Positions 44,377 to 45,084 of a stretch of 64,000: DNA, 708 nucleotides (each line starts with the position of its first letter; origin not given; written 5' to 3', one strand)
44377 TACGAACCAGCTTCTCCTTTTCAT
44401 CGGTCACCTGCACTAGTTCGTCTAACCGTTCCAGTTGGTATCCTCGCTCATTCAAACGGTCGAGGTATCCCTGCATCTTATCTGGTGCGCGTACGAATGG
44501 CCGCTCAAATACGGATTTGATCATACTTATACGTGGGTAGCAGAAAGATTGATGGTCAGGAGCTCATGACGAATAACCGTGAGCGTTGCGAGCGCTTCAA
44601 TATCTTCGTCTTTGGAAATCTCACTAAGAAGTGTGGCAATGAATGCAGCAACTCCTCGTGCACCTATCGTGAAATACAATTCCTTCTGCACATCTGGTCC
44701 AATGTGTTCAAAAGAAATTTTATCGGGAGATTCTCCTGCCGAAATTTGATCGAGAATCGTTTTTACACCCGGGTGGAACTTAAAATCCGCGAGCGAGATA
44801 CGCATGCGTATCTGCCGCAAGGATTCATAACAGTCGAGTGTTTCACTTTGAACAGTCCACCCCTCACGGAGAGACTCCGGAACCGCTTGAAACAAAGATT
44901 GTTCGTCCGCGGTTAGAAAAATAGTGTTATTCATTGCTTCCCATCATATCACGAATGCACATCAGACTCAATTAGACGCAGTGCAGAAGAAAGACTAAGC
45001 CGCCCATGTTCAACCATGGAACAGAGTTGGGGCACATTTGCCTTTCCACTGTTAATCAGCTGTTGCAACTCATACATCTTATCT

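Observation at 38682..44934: Four-gene ORFan operon (135, 216, 756, 965 aa) with hydrophobic hairpins inside long helical proteins: candidate undescribed membrane-associated system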

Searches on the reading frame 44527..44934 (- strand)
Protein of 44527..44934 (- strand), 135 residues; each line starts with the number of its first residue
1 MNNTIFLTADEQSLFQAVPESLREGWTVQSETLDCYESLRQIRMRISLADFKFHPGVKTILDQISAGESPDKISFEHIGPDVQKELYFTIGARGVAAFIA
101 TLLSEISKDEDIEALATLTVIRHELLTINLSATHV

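Call 3: search_protein_families(library=pfam, proteins=[window:44527-44934:-], max_evalue=1)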
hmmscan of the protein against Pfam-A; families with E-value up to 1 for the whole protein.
window:44527-44934:- (135 aa): 0 families

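Call 4: search_protein_families(library=ncbifam, proteins=[window:44527-44934:-], max_evalue=1)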
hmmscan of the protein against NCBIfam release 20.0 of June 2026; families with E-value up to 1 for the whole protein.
window:44527-44934:- (135 aa): 0 families

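Call 19: search_protein_families(library=padloc, proteins=[window:44527-44934:-], max_evalue=1)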
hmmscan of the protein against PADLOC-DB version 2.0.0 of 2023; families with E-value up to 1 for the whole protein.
window:44527-44934:- (135 aa): 0 families

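Call 20: search_protein_families(library=phrogs, proteins=[window:44527-44934:-], max_evalue=1)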
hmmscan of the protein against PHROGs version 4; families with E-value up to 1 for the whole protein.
window:44527-44934:- (135 aa): 0 families

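Call 25: find_homologous_proteins(query=window:44527-44934:-)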
Query window:44527-44934:- (135 aa): 14 proteins with E <= 0.001 among 41 candidates.
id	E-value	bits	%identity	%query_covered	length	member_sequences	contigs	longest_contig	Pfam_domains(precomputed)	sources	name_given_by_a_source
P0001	8.1e-81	286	100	100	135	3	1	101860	-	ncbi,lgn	-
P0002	8.7e-62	224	78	99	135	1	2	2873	-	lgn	-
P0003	1.0e-50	189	67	100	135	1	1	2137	-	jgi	jgi:hypothetical protein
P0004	2.6e-39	152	52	99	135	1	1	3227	-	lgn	-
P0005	1.6e-37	146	55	97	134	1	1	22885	-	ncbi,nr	ncbi:MAG: hypothetical protein JWM56_405 [Candidatus Peribacteria bacterium]|nr:hypothetical protein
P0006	2.3e-37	146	52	98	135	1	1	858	-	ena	-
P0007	7.2e-35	137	51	99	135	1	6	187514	-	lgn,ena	-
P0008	1.7e-32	130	51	99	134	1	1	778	-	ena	-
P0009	7.7e-28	115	45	97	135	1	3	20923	-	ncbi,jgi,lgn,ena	-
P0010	2.3e-24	104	46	96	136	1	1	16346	-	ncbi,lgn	-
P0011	2.5e-24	103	49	96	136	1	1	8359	-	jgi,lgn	jgi:hypothetical protein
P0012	5.1e-23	99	44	96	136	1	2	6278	-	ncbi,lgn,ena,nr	ncbi:MAG: hypothetical protein KBC95_03365 [Candidatus Peribacteraceae bacterium]|nr:hypothetical pr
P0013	7.3e-23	99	44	97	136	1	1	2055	-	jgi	jgi:hypothetical protein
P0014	3.7e-19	87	34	100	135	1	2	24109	-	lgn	-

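Call 28: find_encoding_contigs(protein=P0001, flank=10000, max_places=3)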
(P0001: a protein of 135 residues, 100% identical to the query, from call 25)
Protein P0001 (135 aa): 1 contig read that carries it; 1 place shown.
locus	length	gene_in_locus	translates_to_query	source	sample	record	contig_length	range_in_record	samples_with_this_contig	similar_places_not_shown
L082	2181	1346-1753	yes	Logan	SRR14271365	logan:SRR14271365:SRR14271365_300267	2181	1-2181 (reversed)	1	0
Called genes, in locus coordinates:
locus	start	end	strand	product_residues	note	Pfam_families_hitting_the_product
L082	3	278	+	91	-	?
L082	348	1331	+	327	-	PF04230:PS_pyruv_trans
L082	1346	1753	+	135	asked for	-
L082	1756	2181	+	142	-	?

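Call 36: predict_structure(alignment_id=A1)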
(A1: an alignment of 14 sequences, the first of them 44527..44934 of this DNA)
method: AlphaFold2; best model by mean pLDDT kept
length: 135 residues; sequences in the alignment: 14
mean_pLDDT: 87.5   pTM: 0.82
mean pLDDT of the five models: 87.5, 84.4, 83.6, 82.4, 80.0
residues with pLDDT >= 90: 69; 70-90: 58; 50-70: 7; < 50: 1
segments of 3 or more residues with pLDDT < 50: none
pLDDT, mean of each block of 10 residues (from residue 1): 87 94 94 87 90 85 87 75 89 91 91 92 90 60
secondary structure, 60 per line:
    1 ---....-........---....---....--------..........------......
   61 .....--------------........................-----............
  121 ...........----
elements in order: E4-7 H9-16 H20-23 E27-30 H39-48 H55-65 H80-103 H109-131
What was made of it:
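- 44527..44934 (-): Gene A (135 aa, pI 4.8): the conserved soluble core component. It is a stand-alone single-domain family with nearly invariant E11, E31, R45, G91 and R122. AF2 model pLDDT 87.5, pTM 0.82: call 36.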

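Call 38: fold_search(model_id=the predicted structure, library=pdb)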
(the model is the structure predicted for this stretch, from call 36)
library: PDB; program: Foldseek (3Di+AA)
matches with E <= 10: 186; with E <= 0.001: 0
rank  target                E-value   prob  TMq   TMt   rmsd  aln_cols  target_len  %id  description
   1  6iyx                  9.5e-01  0.06  0.16  0.11  15.2       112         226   12  Crystal Structure Analysis of a Eukaryotic Membrane Protein (released 2019-05-01)
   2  6q6b_B                1.1e+00  0.10  0.26  0.29  16.9       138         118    9  Structure of the copper storage protein, Ccsp, from Streptomyces lividans loaded with 10 copper equivalents (released 2019-07-10)
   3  3m6j_B                1.5e+00  0.11  0.25  0.27  11.9       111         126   18  Crystal structure of unknown function protein from Leptospirillum rubarum (released 2010-03-31)
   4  5fue_D                1.7e+00  0.06  0.22  0.11  11.7       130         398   10  Crystal structure of Schistosoma mansoni HDAC8 complexed with 3- benzamido-benzohydroxamate (released 2016-03-09)
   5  2rad_A                1.7e+00  0.06  0.23  0.10  15.2       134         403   16  Crystal structure of the succinoglycan biosynthesis protein. Northeast structural Genomics Consortium target BcR135 (released 2007-10-02)
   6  7tlf_B                1.7e+00  0.03  0.17  0.15  15.3       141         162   20  Structure of the photoacclimated Light Harvesting Complex PE545 from Proteomonas sulcata (released 2022-02-09)
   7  6ei0_Q                1.8e+00  0.10  0.26  0.29  15.4       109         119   11  Cytosolic copper storage protein Csp from Streptomyces lividans: apo form (released 2018-10-10)
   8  4bz8_B                1.9e+00  0.05  0.20  0.10  10.7       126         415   10  Crystal structure of Schistosoma mansoni HDAC8 complexed with J1038 (released 2013-08-14)
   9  6q6b_A                2.1e+00  0.09  0.26  0.27  15.4       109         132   11  Structure of the copper storage protein, Ccsp, from Streptomyces lividans loaded with 10 copper equivalents (released 2019-07-10)
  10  6fzn_B                2.1e+00  0.05  0.23  0.24  14.1       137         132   14  SMURFP-Y56R mutant in complex with biliverdin (released 2018-10-17)
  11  8a7a_B                2.1e+00  0.04  0.22  0.12  18.3       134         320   11  PcIDS1 in complex with Mg2+ and 3-Br-GPP (released 2023-05-31)
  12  1or6_B                2.2e+00  0.06  0.24  0.22  15.2       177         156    9  Crystal Structure of HemAT sensor domain from B.subtilis in the unliganded form (released 2003-09-23)
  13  6won_A                2.2e+00  0.02  0.19  0.12  15.8       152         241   14  Crystal structure of acetoin dehydrogenase YohF from Salmonella typhimurium (released 2020-05-13)
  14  6htt_A                2.4e+00  0.04  0.21  0.10  11.0       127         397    9  Crystal structure of Schistosoma mansoni HDAC8 complexed with a benzohydroxamate inhibitor 7 (released 2018-10-31)
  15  6eez_A                2.4e+00  0.03  0.17  0.14  15.7       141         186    8  Crystal Structure of the thiol-disulfide exchange protein alpha-DsbA2 from Wolbachia pipientis (released 2019-04-17)
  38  5xef                  3.6e+00  0.06  0.23  0.25  13.4        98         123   16  Crystal structure of flagellar chaperone from bacteria (released 2018-06-27)
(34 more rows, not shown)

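Call 55: search_protein_representatives(alignment_id=A1)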
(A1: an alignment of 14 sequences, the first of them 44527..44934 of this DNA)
Query: 14 sequences, 135 profile positions. Proteins with E-value up to 0.001 (for the whole library): 398; up to 1e-10: 314; up to 1e-30: 43. The best 150 are listed.
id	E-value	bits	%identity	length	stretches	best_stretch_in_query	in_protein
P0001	6.3e-59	213.9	-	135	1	1-135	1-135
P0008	4.2e-53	195.1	-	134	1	2-135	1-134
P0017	1.7e-46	173.6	-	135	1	1-133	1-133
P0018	7.7e-45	168.3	-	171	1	1-133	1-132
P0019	4.3e-44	165.9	-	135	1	3-133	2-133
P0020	9.0e-42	158.4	-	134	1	4-134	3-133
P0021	2.2e-41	157.1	-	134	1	3-134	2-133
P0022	6.2e-41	155.7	-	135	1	1-134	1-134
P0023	6.8e-41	155.5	-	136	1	2-133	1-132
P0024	1.9e-39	150.8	-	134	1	2-133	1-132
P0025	1.9e-39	150.8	-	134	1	2-132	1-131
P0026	3.8e-39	149.9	-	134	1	2-132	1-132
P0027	5.9e-39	149.2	-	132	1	1-131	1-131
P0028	1.6e-38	147.8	-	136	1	1-132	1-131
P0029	7.1e-38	145.7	-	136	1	1-132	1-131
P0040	1.6e-34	134.9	-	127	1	9-134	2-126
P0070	5.6e-27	110.5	-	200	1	1-134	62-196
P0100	6.2e-22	94.1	-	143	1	3-130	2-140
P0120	2.8e-20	88.8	-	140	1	5-130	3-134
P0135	2.3e-19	85.8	-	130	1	1-132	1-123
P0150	1.7e-18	83.0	-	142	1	3-132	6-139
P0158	4.7e-18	81.6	-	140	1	1-132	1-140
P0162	1.0e-17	80.5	-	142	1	1-131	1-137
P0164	1.4e-17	80.0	-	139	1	3-129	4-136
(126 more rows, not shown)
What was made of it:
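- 44527..44934 (-): 398 clusters at 50% identity reach E<=1e-3, and nearly all of the 150 listed are 127-145 aa: call 55.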

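Call 56: fold_search(model_id=the predicted structure, library=viral)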
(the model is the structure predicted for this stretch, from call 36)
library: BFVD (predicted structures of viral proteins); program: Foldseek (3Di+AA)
matches with E <= 10: 195; with E <= 0.001: 0
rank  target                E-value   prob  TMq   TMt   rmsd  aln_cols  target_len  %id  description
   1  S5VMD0                2.8e-01  0.18  0.21  0.19  13.1        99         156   12  Uncharacterized protein [Pseudomonas phage PaBG]
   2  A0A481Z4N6            5.5e-01  0.11  0.23  0.19  16.1       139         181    9  Uncharacterized protein [Pithovirus LCPAC101]
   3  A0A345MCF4            6.2e-01  0.12  0.23  0.20  13.9       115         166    7  Head-to-tail adaptor [Gordonia phage Teatealatte]
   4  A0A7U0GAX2            6.6e-01  0.04  0.13  0.12  15.0        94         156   13  (no name in the UniProt tables at hand)
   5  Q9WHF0                7.8e-01  0.07  0.22  0.13  14.5       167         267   17  ORF21 [Agrotis segetum granulosis virus]
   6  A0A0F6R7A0            8.3e-01  0.08  0.22  0.19  11.6       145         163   14  Terminase-like family protein [Escherichia coli O157 typing phage 5]
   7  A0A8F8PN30            1.0e+00  0.09  0.23  0.23  13.1       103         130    9  Uncharacterized protein [Clandestinovirus]
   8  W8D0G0                1.1e+00  0.06  0.20  0.13  19.1       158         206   16  Uncharacterized protein [Erwinia phage PhiEaH1]
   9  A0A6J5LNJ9            1.2e+00  0.07  0.20  0.26  13.4        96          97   16  Uncharacterized protein [uncultured Caudovirales phage]
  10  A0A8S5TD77            1.2e+00  0.08  0.24  0.14  15.6       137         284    7  Uncharacterized protein [Phage sp. ctesc4]
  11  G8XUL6                1.4e+00  0.12  0.28  0.16  12.4       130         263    8  Membrane protein A38 [Aotine betaherpesvirus 1]
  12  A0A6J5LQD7            1.6e+00  0.06  0.23  0.17  14.8       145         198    9  Uncharacterized protein [uncultured Caudovirales phage]
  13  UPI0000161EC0         1.6e+00  0.06  0.20  0.10  18.6       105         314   17  (no name look-up for this kind of identifier)
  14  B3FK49                1.7e+00  0.04  0.15  0.15  13.2       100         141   22  Uncharacterized protein [Pseudomonas phage 201phi2-1]
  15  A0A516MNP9            1.9e+00  0.06  0.23  0.22  17.5       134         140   13  (no name in the UniProt tables at hand)
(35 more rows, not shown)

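Call 60: list_cluster_members(proteins=[P0017, P0040, P0070, P0100, P0120, P0135, P0150, P0158, P0162, P0164])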
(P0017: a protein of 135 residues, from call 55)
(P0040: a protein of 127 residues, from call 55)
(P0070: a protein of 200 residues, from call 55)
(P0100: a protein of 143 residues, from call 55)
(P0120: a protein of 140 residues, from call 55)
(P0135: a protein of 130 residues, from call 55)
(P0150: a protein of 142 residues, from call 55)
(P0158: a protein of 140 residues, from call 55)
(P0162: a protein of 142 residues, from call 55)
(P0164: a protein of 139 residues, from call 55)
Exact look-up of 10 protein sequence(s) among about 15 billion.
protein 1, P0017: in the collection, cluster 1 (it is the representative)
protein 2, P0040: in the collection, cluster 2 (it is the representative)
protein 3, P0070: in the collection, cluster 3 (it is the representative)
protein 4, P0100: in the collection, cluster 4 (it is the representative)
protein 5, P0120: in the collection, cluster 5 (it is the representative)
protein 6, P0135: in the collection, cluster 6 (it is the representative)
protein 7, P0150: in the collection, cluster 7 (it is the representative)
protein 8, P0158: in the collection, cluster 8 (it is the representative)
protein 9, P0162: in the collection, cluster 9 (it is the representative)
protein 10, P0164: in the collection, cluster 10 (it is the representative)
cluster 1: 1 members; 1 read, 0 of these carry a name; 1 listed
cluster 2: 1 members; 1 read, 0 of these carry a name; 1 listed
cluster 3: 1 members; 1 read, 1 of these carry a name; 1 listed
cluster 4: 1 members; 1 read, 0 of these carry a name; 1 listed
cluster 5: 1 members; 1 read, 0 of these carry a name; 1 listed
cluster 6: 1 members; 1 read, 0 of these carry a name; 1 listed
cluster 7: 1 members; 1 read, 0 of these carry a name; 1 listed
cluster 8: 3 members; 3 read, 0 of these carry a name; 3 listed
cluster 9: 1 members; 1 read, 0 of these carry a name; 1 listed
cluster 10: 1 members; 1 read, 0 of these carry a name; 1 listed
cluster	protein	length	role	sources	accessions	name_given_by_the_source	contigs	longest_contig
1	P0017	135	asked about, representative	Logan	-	-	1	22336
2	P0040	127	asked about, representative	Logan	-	-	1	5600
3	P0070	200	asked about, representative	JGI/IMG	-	hypothetical protein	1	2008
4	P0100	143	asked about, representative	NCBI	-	-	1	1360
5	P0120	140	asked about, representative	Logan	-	-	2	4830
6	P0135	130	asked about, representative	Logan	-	-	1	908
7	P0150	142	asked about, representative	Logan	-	-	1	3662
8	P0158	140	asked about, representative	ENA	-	-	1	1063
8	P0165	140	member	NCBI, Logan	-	-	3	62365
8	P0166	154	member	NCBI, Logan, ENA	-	-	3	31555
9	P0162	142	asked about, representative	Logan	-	-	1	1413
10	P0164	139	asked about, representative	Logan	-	-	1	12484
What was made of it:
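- Tried and rejected: The sources carry no names (call 60).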

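Call 66: search_solved_structures(query=A1, max_evalue=1)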
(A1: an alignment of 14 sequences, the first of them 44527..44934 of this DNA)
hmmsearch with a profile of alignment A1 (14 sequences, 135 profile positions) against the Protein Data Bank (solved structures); distinct sequences matched with E-value up to 1: 7.
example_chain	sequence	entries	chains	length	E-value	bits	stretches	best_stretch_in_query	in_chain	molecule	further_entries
3wvo_A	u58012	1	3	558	0.11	15.6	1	65-98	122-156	CRISPR-associated protein, Cse1 family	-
7du0_A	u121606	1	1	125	0.46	13.6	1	40-83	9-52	AcrIF14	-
6dew_A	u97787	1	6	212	0.49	13.5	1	31-70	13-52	Ubiquinone biosynthesis protein COQ9, mitochondrial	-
7ecv_I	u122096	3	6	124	0.5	13.4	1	42-83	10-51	AcrIF14 | AcrF14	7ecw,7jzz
4rhp_A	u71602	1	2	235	0.58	13.2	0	31-70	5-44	Ubiquinone biosynthesis protein COQ9, mitochondrial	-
8iyj_O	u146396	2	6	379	0.77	12.8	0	9-86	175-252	RIB43A-like with coiled-coils protein 1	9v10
6awl_A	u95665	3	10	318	0.89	12.6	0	31-70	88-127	Ubiquinone biosynthesis protein COQ9, mitochondrial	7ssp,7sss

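Call 67: find_related_loci(query=A1, collection=viral_contigs, flank=8000)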
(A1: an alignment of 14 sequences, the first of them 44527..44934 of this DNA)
Query A1 (135 aa) in viral_contigs; peptide patterns used: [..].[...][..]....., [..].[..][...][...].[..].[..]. (x = any residue, [..] = any of these).
11 stretches matched a pattern, but none encodes a relative of the query by tblastn (E <= 1e-3).

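Call 73: find_encoding_contigs(protein=P0002, flank=10000, max_places=3)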
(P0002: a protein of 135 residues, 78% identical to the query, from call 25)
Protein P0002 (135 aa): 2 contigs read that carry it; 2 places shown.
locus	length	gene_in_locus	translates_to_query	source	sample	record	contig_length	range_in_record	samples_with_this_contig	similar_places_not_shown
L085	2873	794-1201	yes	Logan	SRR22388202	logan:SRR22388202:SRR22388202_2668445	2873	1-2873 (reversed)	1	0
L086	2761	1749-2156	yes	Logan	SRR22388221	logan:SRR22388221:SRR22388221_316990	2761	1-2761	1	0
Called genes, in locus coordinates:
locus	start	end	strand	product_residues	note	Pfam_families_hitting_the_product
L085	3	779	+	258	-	?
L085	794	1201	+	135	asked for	-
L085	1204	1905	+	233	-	-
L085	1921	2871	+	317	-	?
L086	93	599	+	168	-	PF01245:Ribosomal_L19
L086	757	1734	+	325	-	PF04230:PS_pyruv_trans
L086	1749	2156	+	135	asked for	-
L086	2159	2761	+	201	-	?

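Call 74: find_encoding_contigs(protein=P0003, flank=10000, max_places=3)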
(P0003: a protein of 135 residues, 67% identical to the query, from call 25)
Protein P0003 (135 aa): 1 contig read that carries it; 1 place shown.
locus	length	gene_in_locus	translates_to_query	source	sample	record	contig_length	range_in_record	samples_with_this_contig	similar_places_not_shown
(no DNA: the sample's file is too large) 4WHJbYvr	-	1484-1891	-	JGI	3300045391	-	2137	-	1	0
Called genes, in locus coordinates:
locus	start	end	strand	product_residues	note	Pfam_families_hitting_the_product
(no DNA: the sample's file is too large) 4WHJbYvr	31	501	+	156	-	PF01245:Ribosomal_L19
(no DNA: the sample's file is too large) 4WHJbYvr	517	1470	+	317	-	PF04230:PS_pyruv_trans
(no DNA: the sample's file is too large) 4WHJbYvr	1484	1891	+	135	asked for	-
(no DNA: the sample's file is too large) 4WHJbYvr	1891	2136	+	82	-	?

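Call 81: find_encoding_contigs(protein=P0014, flank=10000, max_places=2)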
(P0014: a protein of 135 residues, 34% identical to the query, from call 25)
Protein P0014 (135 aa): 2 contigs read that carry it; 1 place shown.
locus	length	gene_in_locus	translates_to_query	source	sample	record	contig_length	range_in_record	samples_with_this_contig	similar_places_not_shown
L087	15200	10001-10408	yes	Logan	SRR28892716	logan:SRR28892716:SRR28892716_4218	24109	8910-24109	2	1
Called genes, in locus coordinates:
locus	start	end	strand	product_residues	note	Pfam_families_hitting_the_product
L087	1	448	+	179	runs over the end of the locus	-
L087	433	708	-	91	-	-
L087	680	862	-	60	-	-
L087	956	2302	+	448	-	PF01368:DHH, PF02272:DHHA1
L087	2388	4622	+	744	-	PF04760:IF2_N, PF00009:GTP_EFTU, PF01926:MMR_HSR1, PF22042:EF-G_D2, PF11987:IF-2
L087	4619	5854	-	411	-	-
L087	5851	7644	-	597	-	-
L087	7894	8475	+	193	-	-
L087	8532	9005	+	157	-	PF01245:Ribosomal_L19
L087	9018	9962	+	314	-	PF04230:PS_pyruv_trans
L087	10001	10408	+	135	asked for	-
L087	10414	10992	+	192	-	-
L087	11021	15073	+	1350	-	-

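Call 82: find_encoding_contigs(protein=P0007, flank=10000, max_places=2)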
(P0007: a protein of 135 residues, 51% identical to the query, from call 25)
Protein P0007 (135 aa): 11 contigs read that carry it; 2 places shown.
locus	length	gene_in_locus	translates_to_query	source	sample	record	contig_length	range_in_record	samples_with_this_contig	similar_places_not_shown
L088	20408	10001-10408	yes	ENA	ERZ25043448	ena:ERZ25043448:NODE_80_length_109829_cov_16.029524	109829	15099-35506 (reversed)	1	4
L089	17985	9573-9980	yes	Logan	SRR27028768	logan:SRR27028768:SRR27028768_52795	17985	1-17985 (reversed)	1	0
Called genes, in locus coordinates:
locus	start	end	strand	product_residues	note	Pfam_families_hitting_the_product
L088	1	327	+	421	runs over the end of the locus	PF03952:Enolase_N, PF00113:Enolase_C, PF07476:MAAL_C (weak), PF13378:MR_MLE_C (weak)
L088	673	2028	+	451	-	PF01368:DHH, PF02272:DHHA1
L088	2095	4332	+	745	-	PF04760:IF2_N, PF00009:GTP_EFTU, PF01926:MMR_HSR1, PF22042:EF-G_D2, PF11987:IF-2, PF14578:GTP_EFTU_D4 (weak)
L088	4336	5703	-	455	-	-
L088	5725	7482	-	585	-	-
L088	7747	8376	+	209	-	-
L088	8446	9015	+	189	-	PF01245:Ribosomal_L19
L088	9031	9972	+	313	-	PF04230:PS_pyruv_trans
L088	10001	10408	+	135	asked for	-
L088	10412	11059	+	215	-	-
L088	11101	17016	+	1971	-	-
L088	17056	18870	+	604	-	PF00009:GTP_EFTU, PF01926:MMR_HSR1 (weak), PF22042:EF-G_D2 (weak), PF03144:GTP_EFTU_D2, PF00679:EFG_C, PF06421:LepA_C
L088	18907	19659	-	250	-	-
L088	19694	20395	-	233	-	-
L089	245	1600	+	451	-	PF01368:DHH, PF02272:DHHA1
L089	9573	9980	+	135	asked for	-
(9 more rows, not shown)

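Call 83: find_encoding_contigs(protein=P0010, flank=10000, max_places=2)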
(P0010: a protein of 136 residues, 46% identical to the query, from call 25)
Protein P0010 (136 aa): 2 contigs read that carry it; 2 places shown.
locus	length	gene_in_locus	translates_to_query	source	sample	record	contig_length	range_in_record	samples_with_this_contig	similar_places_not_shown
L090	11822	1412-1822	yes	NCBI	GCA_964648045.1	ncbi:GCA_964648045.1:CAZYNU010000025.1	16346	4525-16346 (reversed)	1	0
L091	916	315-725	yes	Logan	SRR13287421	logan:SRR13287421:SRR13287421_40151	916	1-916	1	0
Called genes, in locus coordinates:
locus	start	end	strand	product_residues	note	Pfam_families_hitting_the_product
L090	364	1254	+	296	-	PF03462:PCRF, PF00472:RF-1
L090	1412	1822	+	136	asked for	-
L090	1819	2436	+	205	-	-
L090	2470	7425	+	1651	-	-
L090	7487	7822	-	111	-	-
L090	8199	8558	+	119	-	-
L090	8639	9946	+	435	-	PF01210:NAD_Gly3P_dh_N (faint), PF03721:UDPG_MGDP_dh_N, PF00984:UDPG_MGDP_dh, PF03720:UDPG_MGDP_dh_C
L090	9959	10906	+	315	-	PF00106:adh_short (faint), PF01073:3Beta_HSD, PF01370:Epimerase, PF02719:Polysacc_synt_2, PF04321:RmlD_sub_bind, PF13460:NAD_binding_10 (weak), PF16363:GDP_Man_Dehyd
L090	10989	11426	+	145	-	PF01740:STAS, PF13466:STAS_2 (weak)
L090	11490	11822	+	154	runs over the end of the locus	-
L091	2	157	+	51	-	?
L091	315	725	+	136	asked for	-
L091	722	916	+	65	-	?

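Call 88: search_protein_families(library=pfam, alignment_id=A6, max_evalue=1)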
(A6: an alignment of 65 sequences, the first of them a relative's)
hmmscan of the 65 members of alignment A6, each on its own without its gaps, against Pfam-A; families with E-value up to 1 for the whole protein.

A. member 1, P0001 (135 aa): 0 families

B. families by the number of members that match (of 65 scanned): 44 families (the first 25 are shown)
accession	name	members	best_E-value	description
PF00745.25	GlutR_dimer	1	0.0022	Glutamyl-tRNAGlu reductase, dimerisation domain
PF10025.14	DUF2267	1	0.0028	Uncharacterized conserved protein (DUF2267)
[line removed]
PF07022.19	Phage_CI_repr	1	0.018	Bacteriophage CI repressor helix-turn-helix domain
PF05822.18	UMPH-1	1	0.018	Pyrimidine 5'-nucleotidase (UMPH-1)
PF21918.1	cas_Cpf1_2nd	1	0.018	CRISPR-associated endonuclease Cpf1 REC2 domain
PF12730.13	ABC2_membrane_4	1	0.021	ABC-2 family transporter protein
PF08491.16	SE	1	0.023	Squalene epoxidase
PF08815.15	Nuc_rec_co-act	1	0.027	Nuclear receptor coactivator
PF08410.15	DUF1737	1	0.035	Domain of unknown function (DUF1737)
PF19269.4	Anticodon_2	1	0.035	Anticodon binding domain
PF07766.19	LETM1_RBD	1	0.035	LETM1-like, RBD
PF04220.17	YihI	1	0.039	Der GTPase activator (YihI)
PF17376.7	DUF5398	1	0.042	Family of unknown function (DUF5398)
PF23073.1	DUF7045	1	0.042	Domain of unknown function (DUF7045)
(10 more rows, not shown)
